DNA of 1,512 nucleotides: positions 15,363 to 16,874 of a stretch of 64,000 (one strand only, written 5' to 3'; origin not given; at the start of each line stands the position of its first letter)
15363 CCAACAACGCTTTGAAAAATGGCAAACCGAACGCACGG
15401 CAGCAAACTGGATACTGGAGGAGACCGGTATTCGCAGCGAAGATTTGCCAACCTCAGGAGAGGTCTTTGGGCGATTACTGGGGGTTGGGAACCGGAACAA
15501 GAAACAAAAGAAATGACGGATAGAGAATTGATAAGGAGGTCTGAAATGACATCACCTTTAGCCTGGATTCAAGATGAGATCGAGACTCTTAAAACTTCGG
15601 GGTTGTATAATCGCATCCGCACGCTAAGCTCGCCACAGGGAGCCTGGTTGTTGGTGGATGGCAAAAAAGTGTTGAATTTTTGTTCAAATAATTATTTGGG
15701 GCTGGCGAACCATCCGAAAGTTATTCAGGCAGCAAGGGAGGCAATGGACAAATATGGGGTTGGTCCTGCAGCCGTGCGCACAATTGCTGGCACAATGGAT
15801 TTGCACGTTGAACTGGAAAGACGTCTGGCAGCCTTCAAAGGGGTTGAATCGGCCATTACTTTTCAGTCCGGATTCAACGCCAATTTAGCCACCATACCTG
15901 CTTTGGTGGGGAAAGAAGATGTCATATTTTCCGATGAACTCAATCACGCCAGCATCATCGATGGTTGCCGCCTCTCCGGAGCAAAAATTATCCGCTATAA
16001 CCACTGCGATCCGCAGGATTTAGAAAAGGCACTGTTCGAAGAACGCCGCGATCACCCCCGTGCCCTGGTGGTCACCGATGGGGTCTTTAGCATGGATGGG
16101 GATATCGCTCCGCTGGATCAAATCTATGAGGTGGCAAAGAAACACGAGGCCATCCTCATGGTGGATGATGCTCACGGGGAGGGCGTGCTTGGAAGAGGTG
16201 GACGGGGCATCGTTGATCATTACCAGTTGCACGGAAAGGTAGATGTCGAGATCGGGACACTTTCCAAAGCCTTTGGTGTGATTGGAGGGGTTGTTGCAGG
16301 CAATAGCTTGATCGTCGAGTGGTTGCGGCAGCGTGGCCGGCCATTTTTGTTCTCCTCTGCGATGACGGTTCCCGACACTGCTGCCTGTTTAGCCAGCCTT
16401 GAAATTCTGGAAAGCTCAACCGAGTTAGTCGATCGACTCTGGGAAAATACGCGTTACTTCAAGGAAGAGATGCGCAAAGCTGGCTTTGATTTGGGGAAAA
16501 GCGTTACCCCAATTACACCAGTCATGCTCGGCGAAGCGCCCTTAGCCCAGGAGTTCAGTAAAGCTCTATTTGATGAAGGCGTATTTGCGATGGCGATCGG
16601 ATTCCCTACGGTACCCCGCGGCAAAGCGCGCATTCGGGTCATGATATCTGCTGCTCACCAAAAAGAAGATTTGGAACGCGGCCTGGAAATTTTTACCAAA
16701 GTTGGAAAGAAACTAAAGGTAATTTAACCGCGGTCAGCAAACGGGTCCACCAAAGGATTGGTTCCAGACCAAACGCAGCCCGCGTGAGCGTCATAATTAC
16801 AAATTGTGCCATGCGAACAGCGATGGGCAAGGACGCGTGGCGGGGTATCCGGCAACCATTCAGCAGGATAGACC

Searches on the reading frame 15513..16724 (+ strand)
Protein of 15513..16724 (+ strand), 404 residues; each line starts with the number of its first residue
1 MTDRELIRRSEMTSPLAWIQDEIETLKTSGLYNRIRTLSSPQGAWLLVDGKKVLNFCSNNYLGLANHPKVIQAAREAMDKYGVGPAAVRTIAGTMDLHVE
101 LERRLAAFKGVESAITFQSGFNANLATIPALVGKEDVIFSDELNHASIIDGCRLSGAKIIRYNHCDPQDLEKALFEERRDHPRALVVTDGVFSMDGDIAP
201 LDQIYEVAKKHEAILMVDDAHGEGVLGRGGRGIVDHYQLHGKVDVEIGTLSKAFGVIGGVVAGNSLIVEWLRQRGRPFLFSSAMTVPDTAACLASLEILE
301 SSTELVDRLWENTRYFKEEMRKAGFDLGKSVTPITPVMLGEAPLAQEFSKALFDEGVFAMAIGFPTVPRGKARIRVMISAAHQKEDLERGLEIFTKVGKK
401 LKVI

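Call 34: search_protein_families(library=pfam, proteins=[window:15513-16724:+], max_evalue=0.00001)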
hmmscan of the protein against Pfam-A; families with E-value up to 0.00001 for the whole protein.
window:15513-16724:+ (404 aa): 2 families
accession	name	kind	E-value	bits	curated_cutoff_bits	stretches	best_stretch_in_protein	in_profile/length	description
PF00155.27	Aminotran_1_2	-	1.7e-67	228.6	19.7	1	51-392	1-359/361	Aminotransferase class I and II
PF01212.27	Beta_elim_lyase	-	5.7e-08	32.9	27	1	98-325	34-235/288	Beta-eliminating lyase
